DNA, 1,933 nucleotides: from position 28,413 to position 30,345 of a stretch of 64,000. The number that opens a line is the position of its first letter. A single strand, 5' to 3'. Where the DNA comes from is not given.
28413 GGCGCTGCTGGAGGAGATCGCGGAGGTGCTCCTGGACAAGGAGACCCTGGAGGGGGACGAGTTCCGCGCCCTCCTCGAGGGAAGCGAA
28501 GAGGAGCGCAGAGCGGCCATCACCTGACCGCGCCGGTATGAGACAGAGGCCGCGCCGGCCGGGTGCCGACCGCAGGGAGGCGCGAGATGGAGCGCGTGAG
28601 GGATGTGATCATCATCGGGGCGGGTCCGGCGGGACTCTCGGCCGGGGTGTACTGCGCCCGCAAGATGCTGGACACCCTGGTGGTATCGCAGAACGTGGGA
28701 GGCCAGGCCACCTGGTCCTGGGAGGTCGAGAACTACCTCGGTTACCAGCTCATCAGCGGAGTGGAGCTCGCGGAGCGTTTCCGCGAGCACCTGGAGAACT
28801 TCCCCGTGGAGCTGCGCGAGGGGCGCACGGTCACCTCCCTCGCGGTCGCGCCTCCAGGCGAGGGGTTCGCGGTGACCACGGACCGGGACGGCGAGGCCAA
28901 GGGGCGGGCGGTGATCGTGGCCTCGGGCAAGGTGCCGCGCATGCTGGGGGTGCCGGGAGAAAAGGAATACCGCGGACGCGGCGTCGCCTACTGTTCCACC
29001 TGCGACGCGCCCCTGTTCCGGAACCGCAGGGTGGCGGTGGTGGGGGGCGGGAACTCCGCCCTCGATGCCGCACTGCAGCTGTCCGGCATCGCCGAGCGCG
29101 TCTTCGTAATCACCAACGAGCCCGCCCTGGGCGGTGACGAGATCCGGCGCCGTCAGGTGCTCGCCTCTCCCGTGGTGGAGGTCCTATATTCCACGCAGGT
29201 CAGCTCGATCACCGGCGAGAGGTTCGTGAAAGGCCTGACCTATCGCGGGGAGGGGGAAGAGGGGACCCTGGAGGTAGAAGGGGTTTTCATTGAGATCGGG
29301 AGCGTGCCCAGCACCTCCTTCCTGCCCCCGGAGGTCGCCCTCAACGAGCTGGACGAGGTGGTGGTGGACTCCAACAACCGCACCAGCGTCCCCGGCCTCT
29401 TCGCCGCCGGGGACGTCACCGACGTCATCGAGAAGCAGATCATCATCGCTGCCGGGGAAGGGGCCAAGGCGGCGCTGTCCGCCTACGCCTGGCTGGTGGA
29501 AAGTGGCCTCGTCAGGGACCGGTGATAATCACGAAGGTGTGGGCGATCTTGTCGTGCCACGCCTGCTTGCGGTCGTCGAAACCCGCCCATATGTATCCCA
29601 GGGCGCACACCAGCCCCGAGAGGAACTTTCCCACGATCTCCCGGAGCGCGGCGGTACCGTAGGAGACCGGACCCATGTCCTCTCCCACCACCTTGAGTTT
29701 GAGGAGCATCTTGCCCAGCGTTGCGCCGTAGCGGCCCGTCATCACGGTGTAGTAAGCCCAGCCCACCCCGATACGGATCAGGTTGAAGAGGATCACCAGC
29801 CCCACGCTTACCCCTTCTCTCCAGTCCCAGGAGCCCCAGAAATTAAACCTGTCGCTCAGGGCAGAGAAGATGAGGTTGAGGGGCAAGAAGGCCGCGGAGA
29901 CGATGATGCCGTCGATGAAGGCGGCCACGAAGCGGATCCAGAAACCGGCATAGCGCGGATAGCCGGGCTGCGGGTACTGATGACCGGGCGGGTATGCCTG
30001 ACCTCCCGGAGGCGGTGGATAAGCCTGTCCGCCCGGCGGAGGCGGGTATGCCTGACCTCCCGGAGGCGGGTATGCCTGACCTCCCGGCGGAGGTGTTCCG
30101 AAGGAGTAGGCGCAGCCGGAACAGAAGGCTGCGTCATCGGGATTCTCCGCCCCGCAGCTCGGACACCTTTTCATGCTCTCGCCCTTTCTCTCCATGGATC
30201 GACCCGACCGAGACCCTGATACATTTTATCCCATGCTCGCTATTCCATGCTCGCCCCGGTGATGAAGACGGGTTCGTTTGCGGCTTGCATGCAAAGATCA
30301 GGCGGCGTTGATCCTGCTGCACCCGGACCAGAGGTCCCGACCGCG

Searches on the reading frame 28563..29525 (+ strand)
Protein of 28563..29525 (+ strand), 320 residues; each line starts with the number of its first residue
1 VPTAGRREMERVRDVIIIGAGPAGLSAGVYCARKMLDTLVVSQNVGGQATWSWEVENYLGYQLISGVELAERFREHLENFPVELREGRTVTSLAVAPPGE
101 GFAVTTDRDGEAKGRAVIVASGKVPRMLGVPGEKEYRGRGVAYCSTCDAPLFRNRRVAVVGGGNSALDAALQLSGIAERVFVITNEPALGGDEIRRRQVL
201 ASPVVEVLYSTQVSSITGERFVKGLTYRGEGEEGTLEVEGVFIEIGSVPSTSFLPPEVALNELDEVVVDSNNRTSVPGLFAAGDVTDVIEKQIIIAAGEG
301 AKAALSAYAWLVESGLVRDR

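Call 28: search_protein_families(library=pfam, proteins=[window:28563-29525:+], max_evalue=0.001)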
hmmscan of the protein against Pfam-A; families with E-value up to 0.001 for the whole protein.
window:28563-29525:+ (320 aa): 12 families
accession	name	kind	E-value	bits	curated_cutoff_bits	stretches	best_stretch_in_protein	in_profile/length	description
PF07992.20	Pyr_redox_2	-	9.6e-38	130.7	26.1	1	14-300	2-291/291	Pyridine nucleotide-disulphide oxidoreductase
PF13738.12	Pyr_redox_3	-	1.9e-25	90.2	30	2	63-283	77-305/305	Pyridine nucleotide-disulphide oxidoreductase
PF00890.30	FAD_binding_2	-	2.9e-13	50.2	20.4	1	14-52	1-41/414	FAD binding domain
PF12831.13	FAD_oxidored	-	1.6e-10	41.3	27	1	14-78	1-69/416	FAD dependent oxidoreductase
PF01266.30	DAO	-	1.4e-08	35.1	27.9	1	14-51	1-40/353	FAD dependent oxidoreductase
PF01946.23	Thi4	-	2.8e-08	33.7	26.2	1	13-51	18-58/235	Thi4 family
PF00070.33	Pyr_redox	-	3.6e-08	34.2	22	1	156-219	1-69/82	Pyridine nucleotide-disulphide oxidoreductase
PF03486.20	HI0933_like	-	4e-08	33.5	50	0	14-44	2-32/244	HI0933-like protein Rossmann domain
PF13450.12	NAD_binding_8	-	7e-06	26.7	21.9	0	17-56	1-41/68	NAD(P)-binding Rossmann-like domain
PF01134.28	GIDA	-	1.6e-05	24.6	22.1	0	14-46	1-33/391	Glucose inhibited division protein A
PF00743.25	FMO-like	-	2.8e-05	23.2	22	1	116-186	141-215/532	Flavin-binding monooxygenase-like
PF05834.18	Lycopene_cycl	-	0.00097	18.7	23.4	0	14-58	1-51/380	Lycopene cyclase protein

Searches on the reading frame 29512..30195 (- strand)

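Call 58: search_protein_families(library=pfam, proteins=[window:29512-30195:-], max_evalue=0.00001)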
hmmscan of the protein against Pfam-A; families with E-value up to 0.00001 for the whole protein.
window:29512-30195:- (227 aa): 2 families
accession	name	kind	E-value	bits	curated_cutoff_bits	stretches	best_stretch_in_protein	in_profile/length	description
PF06271.18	RDD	-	8.4e-28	97.8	24.1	1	82-218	1-136/137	RDD family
PF13240.11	Zn_Ribbon_1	-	4.1e-07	30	25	1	11-31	2-22/23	zinc-ribbon domain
